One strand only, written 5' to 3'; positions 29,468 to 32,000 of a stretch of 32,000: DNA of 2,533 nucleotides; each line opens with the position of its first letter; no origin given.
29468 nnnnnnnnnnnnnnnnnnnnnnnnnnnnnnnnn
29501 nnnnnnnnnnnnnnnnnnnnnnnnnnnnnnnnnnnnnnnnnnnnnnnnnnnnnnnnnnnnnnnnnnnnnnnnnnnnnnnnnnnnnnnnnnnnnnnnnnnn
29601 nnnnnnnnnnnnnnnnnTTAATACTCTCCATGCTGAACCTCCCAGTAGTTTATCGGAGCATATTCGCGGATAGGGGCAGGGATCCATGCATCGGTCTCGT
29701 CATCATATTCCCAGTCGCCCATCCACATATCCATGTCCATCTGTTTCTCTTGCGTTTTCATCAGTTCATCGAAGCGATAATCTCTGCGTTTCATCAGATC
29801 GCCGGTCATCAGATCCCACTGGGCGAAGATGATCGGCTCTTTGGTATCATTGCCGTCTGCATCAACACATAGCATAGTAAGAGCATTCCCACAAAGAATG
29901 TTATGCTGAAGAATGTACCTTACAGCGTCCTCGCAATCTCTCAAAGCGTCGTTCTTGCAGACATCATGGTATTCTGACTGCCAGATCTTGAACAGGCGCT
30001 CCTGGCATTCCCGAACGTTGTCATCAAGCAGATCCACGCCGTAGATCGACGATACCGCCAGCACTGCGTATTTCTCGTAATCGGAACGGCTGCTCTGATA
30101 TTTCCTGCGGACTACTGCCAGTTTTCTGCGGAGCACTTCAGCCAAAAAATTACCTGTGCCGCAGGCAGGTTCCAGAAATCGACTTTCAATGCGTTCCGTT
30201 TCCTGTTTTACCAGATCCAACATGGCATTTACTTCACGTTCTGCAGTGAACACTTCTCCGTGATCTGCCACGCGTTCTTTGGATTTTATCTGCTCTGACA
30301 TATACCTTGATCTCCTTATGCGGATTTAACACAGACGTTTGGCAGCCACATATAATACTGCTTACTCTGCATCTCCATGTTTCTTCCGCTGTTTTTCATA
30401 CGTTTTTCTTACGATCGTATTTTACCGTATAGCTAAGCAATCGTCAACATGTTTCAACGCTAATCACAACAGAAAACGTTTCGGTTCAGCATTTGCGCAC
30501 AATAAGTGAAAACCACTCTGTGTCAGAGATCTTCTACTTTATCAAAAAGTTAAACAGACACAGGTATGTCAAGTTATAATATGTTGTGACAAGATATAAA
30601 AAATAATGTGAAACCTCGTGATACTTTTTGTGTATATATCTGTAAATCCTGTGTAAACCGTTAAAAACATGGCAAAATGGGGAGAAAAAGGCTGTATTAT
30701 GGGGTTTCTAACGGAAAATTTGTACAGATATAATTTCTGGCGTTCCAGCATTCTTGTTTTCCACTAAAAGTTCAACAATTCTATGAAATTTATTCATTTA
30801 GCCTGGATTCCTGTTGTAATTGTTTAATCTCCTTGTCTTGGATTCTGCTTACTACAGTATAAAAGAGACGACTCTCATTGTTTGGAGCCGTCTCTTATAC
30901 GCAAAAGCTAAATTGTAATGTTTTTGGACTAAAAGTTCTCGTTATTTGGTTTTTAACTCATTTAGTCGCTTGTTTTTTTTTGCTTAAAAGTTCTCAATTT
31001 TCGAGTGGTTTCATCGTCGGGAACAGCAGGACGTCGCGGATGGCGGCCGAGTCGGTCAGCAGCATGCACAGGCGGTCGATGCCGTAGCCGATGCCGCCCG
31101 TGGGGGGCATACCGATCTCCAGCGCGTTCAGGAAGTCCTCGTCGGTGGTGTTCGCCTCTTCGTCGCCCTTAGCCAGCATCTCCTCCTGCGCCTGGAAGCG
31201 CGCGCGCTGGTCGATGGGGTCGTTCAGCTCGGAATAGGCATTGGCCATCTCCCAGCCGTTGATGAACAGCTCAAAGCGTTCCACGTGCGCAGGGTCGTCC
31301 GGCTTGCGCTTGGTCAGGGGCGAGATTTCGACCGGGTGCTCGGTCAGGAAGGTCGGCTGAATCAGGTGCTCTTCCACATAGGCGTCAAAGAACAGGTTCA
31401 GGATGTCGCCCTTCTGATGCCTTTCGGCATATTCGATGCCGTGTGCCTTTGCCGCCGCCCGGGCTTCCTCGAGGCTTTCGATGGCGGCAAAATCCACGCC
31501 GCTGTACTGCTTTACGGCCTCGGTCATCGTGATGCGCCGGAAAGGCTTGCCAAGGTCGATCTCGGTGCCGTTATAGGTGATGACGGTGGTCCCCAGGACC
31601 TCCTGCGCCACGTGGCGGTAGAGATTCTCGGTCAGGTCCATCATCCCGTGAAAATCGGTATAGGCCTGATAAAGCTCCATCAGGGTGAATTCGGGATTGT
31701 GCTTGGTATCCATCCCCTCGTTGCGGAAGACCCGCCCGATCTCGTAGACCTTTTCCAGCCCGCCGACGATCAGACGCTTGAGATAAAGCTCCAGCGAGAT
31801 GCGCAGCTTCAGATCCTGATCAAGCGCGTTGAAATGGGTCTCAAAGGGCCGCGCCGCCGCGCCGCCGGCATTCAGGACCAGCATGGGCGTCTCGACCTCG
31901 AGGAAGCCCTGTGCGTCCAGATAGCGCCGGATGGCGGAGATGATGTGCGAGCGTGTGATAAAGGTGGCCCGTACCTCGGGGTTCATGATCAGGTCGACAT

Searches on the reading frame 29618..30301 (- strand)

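Call 30: search_protein_families(library=pfam, proteins=[window:29618-30301:-], max_evalue=0.001)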
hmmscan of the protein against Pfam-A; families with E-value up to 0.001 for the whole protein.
window:29618-30301:- (227 aa): 1 family
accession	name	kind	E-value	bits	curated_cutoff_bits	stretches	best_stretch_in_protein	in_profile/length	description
PF20473.4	MmeI_Mtase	-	3e-05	23.8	27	1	36-143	16-120/259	MmeI, DNA-methyltransferase domain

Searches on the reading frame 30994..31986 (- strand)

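Call 30: search_protein_families(library=pfam, proteins=[window:30994-31986:-], max_evalue=0.001)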
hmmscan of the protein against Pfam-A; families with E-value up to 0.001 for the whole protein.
window:30994-31986:- (330 aa): 2 families
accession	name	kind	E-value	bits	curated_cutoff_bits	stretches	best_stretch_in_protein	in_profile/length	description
PF00152.25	tRNA-synt_2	-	2e-91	306.7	25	1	2-325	15-307/308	tRNA synthetases class II (D, K and N)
PF01409.25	tRNA-synt_2d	-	6.7e-05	22.9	19.8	0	79-112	104-137/246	tRNA synthetases class II core domain (F)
